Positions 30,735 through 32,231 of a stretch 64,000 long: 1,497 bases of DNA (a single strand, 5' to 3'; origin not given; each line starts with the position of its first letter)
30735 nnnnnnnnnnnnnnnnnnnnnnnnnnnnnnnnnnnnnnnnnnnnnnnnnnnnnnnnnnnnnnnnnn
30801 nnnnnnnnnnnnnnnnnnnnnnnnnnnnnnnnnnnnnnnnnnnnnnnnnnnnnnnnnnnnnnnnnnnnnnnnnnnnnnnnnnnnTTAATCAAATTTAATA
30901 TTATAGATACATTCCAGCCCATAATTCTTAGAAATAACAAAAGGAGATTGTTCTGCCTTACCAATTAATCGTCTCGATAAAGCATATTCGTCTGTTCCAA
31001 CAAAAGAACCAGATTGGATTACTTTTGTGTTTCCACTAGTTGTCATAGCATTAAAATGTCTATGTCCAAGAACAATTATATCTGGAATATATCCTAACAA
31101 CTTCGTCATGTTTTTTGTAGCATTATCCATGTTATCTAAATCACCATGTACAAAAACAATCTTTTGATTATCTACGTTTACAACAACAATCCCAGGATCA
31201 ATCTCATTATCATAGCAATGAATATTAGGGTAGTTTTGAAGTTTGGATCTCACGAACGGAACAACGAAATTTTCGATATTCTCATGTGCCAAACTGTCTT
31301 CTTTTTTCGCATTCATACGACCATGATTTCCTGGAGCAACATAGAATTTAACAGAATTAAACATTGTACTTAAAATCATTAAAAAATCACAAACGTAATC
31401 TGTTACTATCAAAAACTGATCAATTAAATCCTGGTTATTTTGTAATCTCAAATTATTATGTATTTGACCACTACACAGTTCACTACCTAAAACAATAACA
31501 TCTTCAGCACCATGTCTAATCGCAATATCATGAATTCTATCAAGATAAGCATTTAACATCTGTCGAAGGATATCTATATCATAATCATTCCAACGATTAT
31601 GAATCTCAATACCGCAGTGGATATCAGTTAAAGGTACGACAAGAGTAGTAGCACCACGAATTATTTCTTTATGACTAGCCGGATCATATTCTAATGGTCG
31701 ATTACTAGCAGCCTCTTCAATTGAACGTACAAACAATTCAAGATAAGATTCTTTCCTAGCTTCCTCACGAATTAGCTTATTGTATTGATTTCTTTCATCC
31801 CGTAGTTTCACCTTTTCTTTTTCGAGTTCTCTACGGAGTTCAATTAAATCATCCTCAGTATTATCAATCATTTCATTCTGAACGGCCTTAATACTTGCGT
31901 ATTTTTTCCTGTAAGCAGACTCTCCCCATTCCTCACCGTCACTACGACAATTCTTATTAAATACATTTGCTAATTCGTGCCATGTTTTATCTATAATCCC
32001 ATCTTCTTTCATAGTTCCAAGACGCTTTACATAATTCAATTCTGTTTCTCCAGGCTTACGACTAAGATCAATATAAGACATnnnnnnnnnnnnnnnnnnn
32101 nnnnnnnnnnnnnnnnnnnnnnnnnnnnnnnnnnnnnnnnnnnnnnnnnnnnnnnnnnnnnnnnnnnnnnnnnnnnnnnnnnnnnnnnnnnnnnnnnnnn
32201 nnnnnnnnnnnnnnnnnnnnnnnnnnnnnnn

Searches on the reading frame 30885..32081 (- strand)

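Call 18: search_protein_families(library=phrogs, proteins=[window:30885-32081:-], max_evalue=0.001)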
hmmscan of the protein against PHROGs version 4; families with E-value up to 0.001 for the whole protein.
window:30885-32081:- (398 aa): 2 families
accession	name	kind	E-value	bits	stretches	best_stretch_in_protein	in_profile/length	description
phrog_284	-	DNA, RNA and nucleotide metabolism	2.3e-64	218.8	1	15-397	10-394/398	exonuclease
phrog_704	-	DNA, RNA and nucleotide metabolism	2.8e-10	40.9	1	31-253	19-251/390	DNA repair exonuclease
